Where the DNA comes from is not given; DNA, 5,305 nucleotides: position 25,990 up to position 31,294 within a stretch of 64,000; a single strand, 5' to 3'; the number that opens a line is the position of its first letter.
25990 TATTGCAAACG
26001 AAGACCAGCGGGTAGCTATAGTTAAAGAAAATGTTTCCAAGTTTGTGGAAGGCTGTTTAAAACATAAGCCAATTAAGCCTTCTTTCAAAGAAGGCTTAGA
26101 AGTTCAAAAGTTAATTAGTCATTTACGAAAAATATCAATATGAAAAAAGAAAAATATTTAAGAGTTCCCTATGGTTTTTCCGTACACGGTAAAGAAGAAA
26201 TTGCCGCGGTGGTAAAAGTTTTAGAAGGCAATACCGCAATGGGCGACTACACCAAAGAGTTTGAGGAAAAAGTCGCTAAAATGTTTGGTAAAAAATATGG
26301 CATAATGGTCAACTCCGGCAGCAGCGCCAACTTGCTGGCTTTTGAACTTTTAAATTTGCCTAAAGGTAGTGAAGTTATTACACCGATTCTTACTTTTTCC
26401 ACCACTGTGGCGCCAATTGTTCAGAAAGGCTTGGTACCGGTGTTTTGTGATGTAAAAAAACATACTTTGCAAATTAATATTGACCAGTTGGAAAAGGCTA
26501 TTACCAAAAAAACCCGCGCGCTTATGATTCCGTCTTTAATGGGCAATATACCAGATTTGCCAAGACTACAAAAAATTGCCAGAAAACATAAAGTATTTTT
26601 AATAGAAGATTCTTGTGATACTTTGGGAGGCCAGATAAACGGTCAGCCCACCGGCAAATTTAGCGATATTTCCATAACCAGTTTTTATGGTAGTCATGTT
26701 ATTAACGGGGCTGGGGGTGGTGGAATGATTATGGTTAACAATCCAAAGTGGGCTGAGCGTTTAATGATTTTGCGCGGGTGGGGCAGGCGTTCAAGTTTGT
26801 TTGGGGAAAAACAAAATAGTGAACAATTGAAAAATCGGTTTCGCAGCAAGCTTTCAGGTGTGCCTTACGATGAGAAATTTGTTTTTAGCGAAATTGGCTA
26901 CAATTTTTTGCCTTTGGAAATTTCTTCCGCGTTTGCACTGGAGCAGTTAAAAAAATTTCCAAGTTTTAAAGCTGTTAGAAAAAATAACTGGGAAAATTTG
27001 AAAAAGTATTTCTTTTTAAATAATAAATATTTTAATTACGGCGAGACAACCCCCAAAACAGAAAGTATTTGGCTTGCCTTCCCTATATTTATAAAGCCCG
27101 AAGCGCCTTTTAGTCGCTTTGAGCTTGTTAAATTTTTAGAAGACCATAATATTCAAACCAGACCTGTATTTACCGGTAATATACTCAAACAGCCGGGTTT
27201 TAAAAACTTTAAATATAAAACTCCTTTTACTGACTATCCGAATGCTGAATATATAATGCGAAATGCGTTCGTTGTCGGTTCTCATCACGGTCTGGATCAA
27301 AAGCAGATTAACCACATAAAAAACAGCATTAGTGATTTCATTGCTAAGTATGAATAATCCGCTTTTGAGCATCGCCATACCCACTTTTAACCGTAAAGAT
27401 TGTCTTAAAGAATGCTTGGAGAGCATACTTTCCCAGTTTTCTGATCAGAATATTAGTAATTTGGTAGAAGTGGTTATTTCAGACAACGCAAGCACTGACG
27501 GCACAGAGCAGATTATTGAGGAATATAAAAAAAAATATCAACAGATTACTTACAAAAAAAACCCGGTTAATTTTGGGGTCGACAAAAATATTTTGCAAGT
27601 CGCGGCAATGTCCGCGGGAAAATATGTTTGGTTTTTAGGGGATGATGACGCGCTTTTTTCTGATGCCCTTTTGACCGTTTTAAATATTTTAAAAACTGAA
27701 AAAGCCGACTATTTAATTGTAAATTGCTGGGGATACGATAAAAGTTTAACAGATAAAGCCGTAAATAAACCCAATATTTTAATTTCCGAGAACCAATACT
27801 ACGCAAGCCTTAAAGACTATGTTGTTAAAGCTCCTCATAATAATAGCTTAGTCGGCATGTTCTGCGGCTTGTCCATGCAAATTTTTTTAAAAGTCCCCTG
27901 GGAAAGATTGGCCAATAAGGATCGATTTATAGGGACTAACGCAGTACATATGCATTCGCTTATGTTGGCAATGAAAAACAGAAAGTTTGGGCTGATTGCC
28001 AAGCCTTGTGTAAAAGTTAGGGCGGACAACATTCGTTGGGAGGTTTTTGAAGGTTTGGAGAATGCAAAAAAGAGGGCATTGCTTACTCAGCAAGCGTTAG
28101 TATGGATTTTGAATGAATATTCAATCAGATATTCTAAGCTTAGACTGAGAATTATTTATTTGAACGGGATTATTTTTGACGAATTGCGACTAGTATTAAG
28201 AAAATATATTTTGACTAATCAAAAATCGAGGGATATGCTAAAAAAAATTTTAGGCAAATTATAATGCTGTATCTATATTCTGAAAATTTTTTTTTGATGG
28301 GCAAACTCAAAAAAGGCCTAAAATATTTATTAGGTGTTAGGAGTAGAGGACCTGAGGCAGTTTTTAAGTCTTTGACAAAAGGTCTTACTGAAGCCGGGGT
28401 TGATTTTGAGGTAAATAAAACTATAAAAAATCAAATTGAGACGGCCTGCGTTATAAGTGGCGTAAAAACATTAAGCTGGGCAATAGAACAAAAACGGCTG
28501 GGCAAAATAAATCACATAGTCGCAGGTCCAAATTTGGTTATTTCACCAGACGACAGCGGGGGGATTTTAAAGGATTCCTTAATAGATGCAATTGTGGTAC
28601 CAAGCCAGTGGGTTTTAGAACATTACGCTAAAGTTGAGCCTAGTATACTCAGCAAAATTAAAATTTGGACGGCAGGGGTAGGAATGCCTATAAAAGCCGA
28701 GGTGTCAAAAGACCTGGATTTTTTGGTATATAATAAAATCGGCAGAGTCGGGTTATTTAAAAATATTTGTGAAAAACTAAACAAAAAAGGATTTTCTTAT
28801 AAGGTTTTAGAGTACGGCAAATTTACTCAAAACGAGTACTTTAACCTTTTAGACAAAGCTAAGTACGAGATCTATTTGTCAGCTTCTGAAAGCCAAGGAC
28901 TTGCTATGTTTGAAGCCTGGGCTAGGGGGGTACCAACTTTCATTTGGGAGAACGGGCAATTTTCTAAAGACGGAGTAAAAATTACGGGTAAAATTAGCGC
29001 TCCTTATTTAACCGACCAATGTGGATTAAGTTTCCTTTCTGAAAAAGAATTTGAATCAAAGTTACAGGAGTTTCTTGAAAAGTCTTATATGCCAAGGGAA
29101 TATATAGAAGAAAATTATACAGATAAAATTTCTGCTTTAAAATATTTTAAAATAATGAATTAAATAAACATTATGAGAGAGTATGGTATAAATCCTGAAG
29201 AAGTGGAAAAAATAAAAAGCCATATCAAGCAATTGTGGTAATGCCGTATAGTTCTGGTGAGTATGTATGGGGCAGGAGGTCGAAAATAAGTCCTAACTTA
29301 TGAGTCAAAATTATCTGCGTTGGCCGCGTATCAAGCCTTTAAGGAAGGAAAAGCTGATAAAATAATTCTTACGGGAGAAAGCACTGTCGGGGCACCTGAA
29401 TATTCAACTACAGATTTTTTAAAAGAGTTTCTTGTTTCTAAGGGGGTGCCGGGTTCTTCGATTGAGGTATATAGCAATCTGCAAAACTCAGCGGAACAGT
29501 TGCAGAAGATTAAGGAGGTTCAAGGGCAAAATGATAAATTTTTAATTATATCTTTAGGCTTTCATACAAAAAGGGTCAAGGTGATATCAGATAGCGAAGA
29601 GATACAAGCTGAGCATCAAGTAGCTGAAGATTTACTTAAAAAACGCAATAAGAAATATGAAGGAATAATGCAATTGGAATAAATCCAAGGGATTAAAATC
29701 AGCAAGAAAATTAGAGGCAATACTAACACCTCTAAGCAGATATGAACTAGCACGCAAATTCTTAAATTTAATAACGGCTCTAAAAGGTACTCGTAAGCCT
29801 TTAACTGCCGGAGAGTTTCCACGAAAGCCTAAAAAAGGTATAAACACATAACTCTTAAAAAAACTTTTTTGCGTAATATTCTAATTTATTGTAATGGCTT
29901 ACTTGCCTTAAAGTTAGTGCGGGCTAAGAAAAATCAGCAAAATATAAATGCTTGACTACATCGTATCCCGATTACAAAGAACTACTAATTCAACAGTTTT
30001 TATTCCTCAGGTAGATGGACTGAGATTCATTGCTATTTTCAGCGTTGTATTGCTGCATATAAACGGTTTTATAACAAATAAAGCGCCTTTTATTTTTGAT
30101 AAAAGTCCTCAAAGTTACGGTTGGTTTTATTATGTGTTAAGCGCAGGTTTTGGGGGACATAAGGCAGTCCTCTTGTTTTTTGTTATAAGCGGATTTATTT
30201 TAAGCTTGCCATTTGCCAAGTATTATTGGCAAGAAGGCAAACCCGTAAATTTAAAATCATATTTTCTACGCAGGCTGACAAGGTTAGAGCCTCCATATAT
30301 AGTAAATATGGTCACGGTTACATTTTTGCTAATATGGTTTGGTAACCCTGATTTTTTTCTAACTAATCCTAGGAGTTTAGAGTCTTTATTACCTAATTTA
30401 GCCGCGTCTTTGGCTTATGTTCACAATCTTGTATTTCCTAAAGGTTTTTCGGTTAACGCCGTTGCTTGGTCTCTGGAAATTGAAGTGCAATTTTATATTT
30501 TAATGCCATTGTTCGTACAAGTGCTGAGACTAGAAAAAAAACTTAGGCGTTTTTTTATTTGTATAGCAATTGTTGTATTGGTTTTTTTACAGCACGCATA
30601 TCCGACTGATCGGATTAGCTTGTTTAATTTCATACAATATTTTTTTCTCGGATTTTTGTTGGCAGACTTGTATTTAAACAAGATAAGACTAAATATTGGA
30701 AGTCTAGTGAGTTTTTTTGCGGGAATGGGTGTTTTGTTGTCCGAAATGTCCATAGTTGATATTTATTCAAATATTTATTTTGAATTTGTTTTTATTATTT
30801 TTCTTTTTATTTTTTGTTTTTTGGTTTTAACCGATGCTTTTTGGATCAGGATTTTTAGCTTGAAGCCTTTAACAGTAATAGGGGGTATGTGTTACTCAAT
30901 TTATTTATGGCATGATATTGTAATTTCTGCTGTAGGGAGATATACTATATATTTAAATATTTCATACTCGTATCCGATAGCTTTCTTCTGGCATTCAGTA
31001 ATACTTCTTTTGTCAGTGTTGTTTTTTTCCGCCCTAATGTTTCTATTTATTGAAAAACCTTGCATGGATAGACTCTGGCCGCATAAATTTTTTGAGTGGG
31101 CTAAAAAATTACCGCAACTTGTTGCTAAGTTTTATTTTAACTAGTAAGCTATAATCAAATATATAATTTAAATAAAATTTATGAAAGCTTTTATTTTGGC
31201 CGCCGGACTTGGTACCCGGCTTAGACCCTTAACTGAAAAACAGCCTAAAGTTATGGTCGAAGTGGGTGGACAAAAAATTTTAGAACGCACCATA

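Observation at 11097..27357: Non-canonical CDP-deoxy/branched-chain sugar pathway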

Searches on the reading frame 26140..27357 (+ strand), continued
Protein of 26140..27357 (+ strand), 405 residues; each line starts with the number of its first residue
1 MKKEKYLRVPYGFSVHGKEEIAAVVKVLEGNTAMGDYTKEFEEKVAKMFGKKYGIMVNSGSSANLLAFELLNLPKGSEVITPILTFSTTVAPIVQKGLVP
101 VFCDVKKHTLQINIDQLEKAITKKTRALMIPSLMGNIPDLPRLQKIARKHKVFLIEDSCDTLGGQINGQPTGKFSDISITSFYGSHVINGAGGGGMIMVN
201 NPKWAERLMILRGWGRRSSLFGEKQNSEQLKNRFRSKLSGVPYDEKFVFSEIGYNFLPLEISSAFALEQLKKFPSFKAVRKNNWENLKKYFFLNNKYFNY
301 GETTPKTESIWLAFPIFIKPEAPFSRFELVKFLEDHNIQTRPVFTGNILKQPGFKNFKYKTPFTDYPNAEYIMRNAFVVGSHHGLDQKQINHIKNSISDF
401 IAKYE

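Call 86: search_protein_families(library=pfam, proteins=[P0270, P0271, P0272, P0275, P0281, P0288, P0292, P0295, P0311, P0316], max_evalue=0.00001)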
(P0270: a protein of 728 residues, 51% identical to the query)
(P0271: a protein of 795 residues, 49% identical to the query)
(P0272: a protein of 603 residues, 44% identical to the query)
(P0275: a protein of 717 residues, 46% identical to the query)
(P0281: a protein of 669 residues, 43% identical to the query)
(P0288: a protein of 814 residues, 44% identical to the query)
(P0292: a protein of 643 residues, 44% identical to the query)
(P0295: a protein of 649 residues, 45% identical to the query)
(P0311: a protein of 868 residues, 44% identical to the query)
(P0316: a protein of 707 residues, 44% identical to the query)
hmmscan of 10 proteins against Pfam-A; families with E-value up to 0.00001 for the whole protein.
P0270 (728 aa): 5 families
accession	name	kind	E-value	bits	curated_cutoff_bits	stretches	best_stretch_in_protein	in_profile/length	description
PF01041.23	DegT_DnrJ_EryC1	-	1.1e-74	252.3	19.8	1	20-396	5-359/360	DegT/DnrJ/EryC1/StrS aminotransferase family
PF01370.27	Epimerase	-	2.3e-44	152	20.9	1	435-657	1-240/240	NAD dependent epimerase/dehydratase family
PF16363.11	GDP_Man_Dehyd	-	3.7e-33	115.8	27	1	436-720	1-330/332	GDP-mannose 4,6 dehydratase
PF04321.23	RmlD_sub_bind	-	1.1e-13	51.3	27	1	434-681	2-240/287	RmlD substrate binding domain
PF02719.21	Polysacc_synt_2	-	2.3e-08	34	20.2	0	475-678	62-250/293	Polysaccharide biosynthesis protein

P0271 (795 aa): 9 families
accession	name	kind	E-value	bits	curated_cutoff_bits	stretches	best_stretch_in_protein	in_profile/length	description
PF01041.23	DegT_DnrJ_EryC1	-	6.2e-83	279.4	19.8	1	20-399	5-357/360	DegT/DnrJ/EryC1/StrS aminotransferase family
PF16363.11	GDP_Man_Dehyd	-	1.4e-67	228.9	27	1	453-758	1-328/332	GDP-mannose 4,6 dehydratase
PF01370.27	Epimerase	-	5.2e-61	206.5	20.9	1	452-698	1-240/240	NAD dependent epimerase/dehydratase family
PF02719.21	Polysacc_synt_2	-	3.2e-16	59.8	20.2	1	452-687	1-215/293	Polysaccharide biosynthesis protein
PF04321.23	RmlD_sub_bind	-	9.2e-14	51.6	27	1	451-639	2-154/287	RmlD substrate binding domain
PF07993.18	NAD_binding_4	-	9.9e-13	48.3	20.1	1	454-634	1-205/258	Male sterility protein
PF01073.25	3Beta_HSD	-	1.1e-12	48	22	1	453-679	1-222/280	3-beta hydroxysteroid dehydrogenase/isomerase family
PF01053.26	Cys_Met_Meta_PP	-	2.3e-06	26.9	27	1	39-185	51-195/381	Cys/Met metabolism PLP-dependent enzyme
PF01212.27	Beta_elim_lyase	-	4.8e-06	26.5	27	0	40-219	32-227/288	Beta-eliminating lyase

P0272 (603 aa): 3 families
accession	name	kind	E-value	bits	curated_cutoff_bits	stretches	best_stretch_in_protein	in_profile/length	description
PF01041.23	DegT_DnrJ_EryC1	-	3e-72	244.3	19.8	1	219-595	5-359/360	DegT/DnrJ/EryC1/StrS aminotransferase family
PF00908.23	dTDP_sugar_isom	-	3e-53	180.4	27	1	8-176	2-167/168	dTDP-4-dehydrorhamnose 3,5-epimerase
PF00155.27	Aminotran_1_2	-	2.3e-08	34.1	19.7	1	239-362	42-187/361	Aminotransferase class I and II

P0275 (717 aa): 9 families
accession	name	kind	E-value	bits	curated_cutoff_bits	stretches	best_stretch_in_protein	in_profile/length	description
PF01041.23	DegT_DnrJ_EryC1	-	9.6e-82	275.5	19.8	1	335-705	4-354/360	DegT/DnrJ/EryC1/StrS aminotransferase family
PF01370.27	Epimerase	-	2.2e-36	125.9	20.9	1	7-225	1-238/240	NAD dependent epimerase/dehydratase family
PF16363.11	GDP_Man_Dehyd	-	7.5e-27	95.1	27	1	40-291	57-330/332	GDP-mannose 4,6 dehydratase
PF04321.23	RmlD_sub_bind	-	1.8e-23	83.5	27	1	6-264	2-250/287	RmlD substrate binding domain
PF01073.25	3Beta_HSD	-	2e-18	66.9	22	1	40-212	50-225/280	3-beta hydroxysteroid dehydrogenase/isomerase family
PF07993.18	NAD_binding_4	-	8e-12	45.3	20.1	1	58-212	90-258/258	Male sterility protein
PF01053.26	Cys_Met_Meta_PP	-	1.9e-07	30.4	27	1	357-477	54-174/381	Cys/Met metabolism PLP-dependent enzyme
PF13460.12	NAD_binding_10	-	5.6e-07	30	27.2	1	38-165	42-145/184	NAD(P)H-binding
PF02719.21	Polysacc_synt_2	-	7.2e-06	25.8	20.2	0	32-112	51-130/293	Polysaccharide biosynthesis protein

P0281 (669 aa): 4 families
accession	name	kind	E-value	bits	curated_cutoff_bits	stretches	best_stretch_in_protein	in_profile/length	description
PF01041.23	DegT_DnrJ_EryC1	-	8.2e-81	272.4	19.8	2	21-169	5-153/360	DegT/DnrJ/EryC1/StrS aminotransferase family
PF14890.11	Intein_splicing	-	5.9e-08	33.1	35.8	1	211-428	56-155/155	Intein splicing domain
PF01053.26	Cys_Met_Meta_PP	-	1.1e-07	31.2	27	1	40-168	52-180/381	Cys/Met metabolism PLP-dependent enzyme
PF13403.11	Hint_2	-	2.7e-07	31.5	28.4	1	163-197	2-36/147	Hint domain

P0288 (814 aa): 3 families
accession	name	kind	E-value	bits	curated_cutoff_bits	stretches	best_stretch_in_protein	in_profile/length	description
PF01041.23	DegT_DnrJ_EryC1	-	8e-68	229.7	19.8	1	445-808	4-358/360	DegT/DnrJ/EryC1/StrS aminotransferase family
PF00908.23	dTDP_sugar_isom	-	4.3e-15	56.3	27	1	15-136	38-166/168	dTDP-4-dehydrorhamnose 3,5-epimerase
PF01370.27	Epimerase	-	8.7e-08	32.3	20.9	1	161-275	2-137/240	NAD dependent epimerase/dehydratase family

P0292 (643 aa): 1 family
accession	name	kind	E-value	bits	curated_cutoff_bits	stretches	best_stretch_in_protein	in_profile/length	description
PF01041.23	DegT_DnrJ_EryC1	-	6.9e-73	246.4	19.8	1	15-374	4-359/360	DegT/DnrJ/EryC1/StrS aminotransferase family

P0295 (649 aa): 3 families
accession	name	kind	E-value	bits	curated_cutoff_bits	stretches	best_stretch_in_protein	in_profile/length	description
PF01041.23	DegT_DnrJ_EryC1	-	1.2e-70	239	19.8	1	280-644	4-359/360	DegT/DnrJ/EryC1/StrS aminotransferase family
PF01370.27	Epimerase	-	6.1e-12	45.9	20.9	1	4-137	2-150/240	NAD dependent epimerase/dehydratase family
PF04321.23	RmlD_sub_bind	-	2.1e-08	34.1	27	1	1-139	1-135/287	RmlD substrate binding domain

P0311 (868 aa): 6 families
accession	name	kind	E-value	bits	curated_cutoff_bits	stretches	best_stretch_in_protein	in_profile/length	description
PF01041.23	DegT_DnrJ_EryC1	-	1.6e-70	238.5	19.8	1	507-861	4-358/360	DegT/DnrJ/EryC1/StrS aminotransferase family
PF04321.23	RmlD_sub_bind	-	7e-50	170.1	27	1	183-467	4-267/287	RmlD substrate binding domain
PF00908.23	dTDP_sugar_isom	-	5.1e-34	117.8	27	1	8-167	2-167/168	dTDP-4-dehydrorhamnose 3,5-epimerase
PF01370.27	Epimerase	-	7e-23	81.7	20.9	1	183-406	2-240/240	NAD dependent epimerase/dehydratase family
PF01073.25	3Beta_HSD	-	6.6e-09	35.6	22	1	183-389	1-225/280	3-beta hydroxysteroid dehydrogenase/isomerase family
PF16363.11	GDP_Man_Dehyd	-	1.2e-07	31.9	27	1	183-339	1-174/332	GDP-mannose 4,6 dehydratase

P0316 (707 aa): 6 families
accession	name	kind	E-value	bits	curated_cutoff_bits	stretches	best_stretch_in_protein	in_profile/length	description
PF01041.23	DegT_DnrJ_EryC1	-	2.8e-60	204.9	19.8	1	330-694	4-359/360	DegT/DnrJ/EryC1/StrS aminotransferase family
PF04321.23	RmlD_sub_bind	-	7.3e-58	196.3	27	1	7-279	2-266/287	RmlD substrate binding domain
PF01370.27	Epimerase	-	1.3e-25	90.7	20.9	1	8-226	1-240/240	NAD dependent epimerase/dehydratase family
PF16363.11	GDP_Man_Dehyd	-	7.3e-08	32.7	27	1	45-180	57-202/332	GDP-mannose 4,6 dehydratase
PF02719.21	Polysacc_synt_2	-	4.8e-07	29.7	20.2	1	59-116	73-131/293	Polysaccharide biosynthesis protein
PF07993.18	NAD_binding_4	-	5.7e-07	29.4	20.1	1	65-143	90-158/258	Male sterility protein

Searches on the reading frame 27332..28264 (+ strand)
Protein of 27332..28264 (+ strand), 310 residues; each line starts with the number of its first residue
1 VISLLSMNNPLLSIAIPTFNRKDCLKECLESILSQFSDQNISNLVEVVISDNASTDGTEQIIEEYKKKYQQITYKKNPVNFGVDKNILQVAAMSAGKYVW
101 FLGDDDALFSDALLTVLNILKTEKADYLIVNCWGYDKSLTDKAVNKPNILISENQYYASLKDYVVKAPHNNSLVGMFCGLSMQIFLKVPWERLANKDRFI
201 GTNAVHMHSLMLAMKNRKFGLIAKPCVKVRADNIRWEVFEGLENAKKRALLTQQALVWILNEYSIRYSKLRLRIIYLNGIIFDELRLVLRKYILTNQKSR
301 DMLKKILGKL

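Call 5: search_protein_families(library=pfam, proteins=[window:27332-28264:+])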
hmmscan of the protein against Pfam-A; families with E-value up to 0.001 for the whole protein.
window:27332-28264:+ (310 aa): 2 families
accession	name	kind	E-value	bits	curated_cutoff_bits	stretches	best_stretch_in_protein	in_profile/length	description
PF00535.33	Glycos_transf_2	-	9.7e-30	104.1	23.3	1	13-185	1-164/168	Glycosyl transferase family 2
PF13641.12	Glyco_tranf_2_3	-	2.9e-09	37.7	27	1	12-126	3-117/230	Glycosyltransferase like family 2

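Call 7: search_protein_families(library=ncbifam, proteins=[window:27332-28264:+])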
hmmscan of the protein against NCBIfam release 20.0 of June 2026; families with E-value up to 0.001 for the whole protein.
window:27332-28264:+ (310 aa): 19 families
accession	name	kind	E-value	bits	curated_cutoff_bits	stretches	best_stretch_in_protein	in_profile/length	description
NF050050.1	ProtGlycPglI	equivalog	7.5e-18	64.9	500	1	10-133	2-120/306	GalNAc(5)-diNAcBac-PP-undecaprenol beta-1,3-glucosyltransferase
NF007482.0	PRK10073.1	equivalog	3.5e-14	52.6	423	1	8-132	4-122/334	glycosyltransferase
NF038302.1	EPS_HpsE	equivalog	2.2e-12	46.6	300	1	12-107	3-98/307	hormogonium polysaccharide biosynthesis glycosyltransferase HpsE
NF047683.1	TeichurnBiosyTuaG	equivalog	1.5e-11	44.5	400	1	7-129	3-120/252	teichuronic acid biosynthesis protein TuaG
TIGR03111.1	glyc2_xrt_Gpos1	hypoth_equivalog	2.6e-11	43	363.95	1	8-163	47-199/439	TIGR03111 family XrtG-associated glycosyltransferase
TIGR04440.1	glyco_TIGR04440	domain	5.1e-10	39.5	70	1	12-133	2-118/215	TIGR00180 family glycosyltransferase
NF041875.1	EPS_EpsD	equivalog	5.8e-09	35.8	370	1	12-115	1-99/325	exopolysaccharide biosynthesis glycosyltransferase EpsD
NF053739.1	GlytfEpsEBac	equivalog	6.3e-09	35.2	450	1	11-130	2-116/265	glycosyltransferase EpsE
NF007453.0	PRK10018.1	equivalog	3.7e-07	30.1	382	1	7-117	3-108/280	colanic acid biosynthesis glycosyltransferase WcaA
TIGR03937.1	PgaC_IcaA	equivalog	4.9e-07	29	422.3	1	8-117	43-147/407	poly-beta-1,6-N-acetyl-D-glucosamine synthase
TIGR04017.1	WcaA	equivalog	8e-07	28.9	495.75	1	7-117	2-107/279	colanic acid biosynthesis glycosyltransferase WcaA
TIGR04283.1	glyco_like_mftF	equivalog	1.9e-06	27.6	182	1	12-124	1-101/221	TIGR04283 family arsenosugar biosynthesis glycosyltransferase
NF047588.1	GlcsyltransPgfSStrep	equivalog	4.2e-06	26.2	500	1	12-130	3-117/308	glycosyltransferase PgfS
TIGR04195.1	S_glycosyl_SunS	equivalog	2.5e-05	23.3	350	1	9-106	56-142/421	SunS family peptide S-glycosyltransferase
TIGR04009.1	wcaE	equivalog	7.4e-05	22.1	369.2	1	11-130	2-116/248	colanic acid biosynthesis glycosyltransferase WcaE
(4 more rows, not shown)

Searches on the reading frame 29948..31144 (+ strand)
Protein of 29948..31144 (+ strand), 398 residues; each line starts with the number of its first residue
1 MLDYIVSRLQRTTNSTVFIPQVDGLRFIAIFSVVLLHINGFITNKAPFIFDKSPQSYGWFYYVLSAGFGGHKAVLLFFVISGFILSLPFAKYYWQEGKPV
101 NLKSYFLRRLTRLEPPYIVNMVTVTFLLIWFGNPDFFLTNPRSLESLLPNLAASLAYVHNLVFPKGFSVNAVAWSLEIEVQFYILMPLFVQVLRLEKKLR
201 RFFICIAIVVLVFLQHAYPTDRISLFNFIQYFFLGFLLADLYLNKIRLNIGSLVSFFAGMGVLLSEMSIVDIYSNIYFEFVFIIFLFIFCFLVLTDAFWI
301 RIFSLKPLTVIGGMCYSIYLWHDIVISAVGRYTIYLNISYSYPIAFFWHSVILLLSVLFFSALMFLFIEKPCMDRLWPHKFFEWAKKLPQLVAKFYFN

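Call 5: search_protein_families(library=pfam, proteins=[window:29948-31144:+])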
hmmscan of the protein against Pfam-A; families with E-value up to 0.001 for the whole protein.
window:29948-31144:+ (398 aa): 1 family
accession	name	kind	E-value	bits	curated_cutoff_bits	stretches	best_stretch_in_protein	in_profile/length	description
PF01757.29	Acyl_transf_3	-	2.5e-27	96.2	31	1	21-364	3-324/326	Acyltransferase domain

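Call 7: search_protein_families(library=ncbifam, proteins=[window:29948-31144:+])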
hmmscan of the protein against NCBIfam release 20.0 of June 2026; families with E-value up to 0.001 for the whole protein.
window:29948-31144:+ (398 aa): 0 families
